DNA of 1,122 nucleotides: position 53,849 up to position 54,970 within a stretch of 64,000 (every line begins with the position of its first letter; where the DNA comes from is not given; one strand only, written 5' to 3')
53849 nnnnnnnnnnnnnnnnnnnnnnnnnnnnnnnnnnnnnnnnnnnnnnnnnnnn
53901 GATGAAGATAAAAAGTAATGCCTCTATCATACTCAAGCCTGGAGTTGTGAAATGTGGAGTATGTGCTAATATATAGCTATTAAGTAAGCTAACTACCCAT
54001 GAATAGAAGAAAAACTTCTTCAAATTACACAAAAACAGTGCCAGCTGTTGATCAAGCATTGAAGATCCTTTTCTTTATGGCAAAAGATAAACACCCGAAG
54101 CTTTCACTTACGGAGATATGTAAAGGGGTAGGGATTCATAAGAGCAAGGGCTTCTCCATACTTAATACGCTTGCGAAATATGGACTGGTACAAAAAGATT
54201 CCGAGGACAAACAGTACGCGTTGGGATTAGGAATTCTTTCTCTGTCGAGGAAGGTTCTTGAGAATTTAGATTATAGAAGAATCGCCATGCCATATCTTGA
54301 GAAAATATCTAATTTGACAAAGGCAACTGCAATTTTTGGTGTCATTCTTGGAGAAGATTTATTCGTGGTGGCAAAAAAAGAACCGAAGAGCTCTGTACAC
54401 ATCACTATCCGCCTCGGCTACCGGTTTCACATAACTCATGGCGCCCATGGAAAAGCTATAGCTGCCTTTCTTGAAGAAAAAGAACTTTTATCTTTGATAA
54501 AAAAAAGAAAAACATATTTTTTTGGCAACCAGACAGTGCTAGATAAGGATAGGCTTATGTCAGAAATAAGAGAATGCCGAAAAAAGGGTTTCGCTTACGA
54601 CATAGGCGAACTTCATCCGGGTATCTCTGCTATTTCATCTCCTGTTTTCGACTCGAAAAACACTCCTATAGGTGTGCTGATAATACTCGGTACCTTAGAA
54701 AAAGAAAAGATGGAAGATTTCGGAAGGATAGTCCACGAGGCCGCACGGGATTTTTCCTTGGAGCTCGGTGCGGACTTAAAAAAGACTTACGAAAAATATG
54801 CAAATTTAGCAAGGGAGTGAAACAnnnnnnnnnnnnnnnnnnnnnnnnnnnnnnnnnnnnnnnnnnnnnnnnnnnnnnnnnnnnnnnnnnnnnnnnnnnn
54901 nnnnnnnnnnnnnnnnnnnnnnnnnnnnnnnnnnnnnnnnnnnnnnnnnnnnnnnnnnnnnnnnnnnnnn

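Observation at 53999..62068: IclR / cytoplasmic Mo-or-W bis-PGD enzyme / aryl-CoA ligase / TRAP transporter: candidate uncharacterised anaerobic aromatic-acid module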

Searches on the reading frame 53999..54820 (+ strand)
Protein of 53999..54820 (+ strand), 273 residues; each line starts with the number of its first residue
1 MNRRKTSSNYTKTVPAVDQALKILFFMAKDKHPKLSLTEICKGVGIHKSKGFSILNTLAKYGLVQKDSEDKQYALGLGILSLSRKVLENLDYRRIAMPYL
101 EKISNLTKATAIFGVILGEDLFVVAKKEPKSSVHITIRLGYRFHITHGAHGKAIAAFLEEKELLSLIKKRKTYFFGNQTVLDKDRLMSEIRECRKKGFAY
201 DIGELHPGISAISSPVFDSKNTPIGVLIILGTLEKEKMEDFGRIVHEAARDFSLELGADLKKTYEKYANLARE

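Call 3: search_protein_families(library=pfam, proteins=[window:53999-54820:+])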
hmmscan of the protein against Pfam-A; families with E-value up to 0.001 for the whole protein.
window:53999-54820:+ (273 aa): 2 families
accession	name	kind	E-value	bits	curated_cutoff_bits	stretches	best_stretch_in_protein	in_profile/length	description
PF01614.24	IclR_C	-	1.3e-28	100.2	24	1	85-253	2-173/174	Bacterial transcriptional regulator IclR C-terminal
PF09339.16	HTH_IclR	-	7.4e-07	29.3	22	1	16-67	1-51/52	IclR helix-turn-helix domain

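Call 4: search_protein_families(library=ncbifam, proteins=[window:53999-54820:+])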
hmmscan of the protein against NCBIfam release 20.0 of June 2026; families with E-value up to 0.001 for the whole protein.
window:53999-54820:+ (273 aa): 8 families
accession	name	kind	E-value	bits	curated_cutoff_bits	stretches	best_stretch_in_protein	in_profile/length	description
NF045644.1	TransRegBhcR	equivalog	1.4e-32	113.1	350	1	6-258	14-267/267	HTH-type transcriptional regulator BhcR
TIGR02431.1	pcaR_pcaU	subfamily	1e-27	97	284.75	1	19-241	10-229/248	beta-ketoadipate pathway transcriptional regulators, PcaR/PcaU/PobR family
NF011671.1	PRK15090.1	equivalog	3.1e-27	95.4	275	1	9-257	5-254/256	DNA-binding transcriptional regulator KdgR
NF007548.0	PRK10163.1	equivalog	7.5e-22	77.7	406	1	12-258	19-267/271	HTH-type transcriptional repressor AllR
NF008601.2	PRK11569.1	equivalog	2.4e-16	59.7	380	1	7-257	19-273/276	glyoxylate bypass operon transcriptional repressor IclR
NF007342.0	PRK09834.1-4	equivalog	5.2e-11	42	251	1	11-220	8-217/263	DNA-binding transcriptional regulator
NF007339.0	PRK09834.1-1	equivalog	6.8e-08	32.1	299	1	3-230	9-239/271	DNA-binding transcriptional regulator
NF007341.0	PRK09834.1-3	equivalog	8e-08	31.7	269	1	13-205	6-202/274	DNA-binding transcriptional regulator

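Call 75: search_solved_structures(query=window:53999-54820:+, max_evalue=1e-8)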
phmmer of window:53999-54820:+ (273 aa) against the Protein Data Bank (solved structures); distinct sequences matched with E-value up to 1e-8: 12.
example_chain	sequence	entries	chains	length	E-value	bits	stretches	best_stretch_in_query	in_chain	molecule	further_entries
5tjj_A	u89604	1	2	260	1.3e-24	90.3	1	13-245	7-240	Transcriptional regulator, IclR family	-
1mkm_A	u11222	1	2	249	4.6e-20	75.4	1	18-257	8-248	IclR transcriptional regulator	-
1tf1_A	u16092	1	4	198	2.5e-14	56.6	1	89-258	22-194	Negative regulator of allantoin and glyoxylate utilization operons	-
2g7u_A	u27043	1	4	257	1.2e-13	54.4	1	17-228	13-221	transcriptional regulator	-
5y6i_A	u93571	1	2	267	2e-13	53.7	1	22-242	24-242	Transcriptional regulator KdgR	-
2ia2_A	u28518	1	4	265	5.8e-11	45.6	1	31-242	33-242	Putative Transcriptional Regulator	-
8eju_A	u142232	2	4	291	6.3e-11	45.5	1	28-252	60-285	Transcription regulatory protein (Pca regulon)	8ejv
1ysp_A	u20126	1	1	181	1.3e-10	44.4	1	90-257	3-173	Transcriptional regulator kdgR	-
2o99_A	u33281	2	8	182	3.1e-09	39.9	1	135-257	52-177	Acetate operon repressor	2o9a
1td5_A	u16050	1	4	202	4e-09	39.5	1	135-257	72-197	Acetate operon repressor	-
3mq0_A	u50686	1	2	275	7.2e-09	38.7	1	5-258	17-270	Transcriptional repressor of the blcABC operon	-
5whm_A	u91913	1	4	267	9.2e-09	38.4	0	17-229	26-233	IclR family transcriptional regulator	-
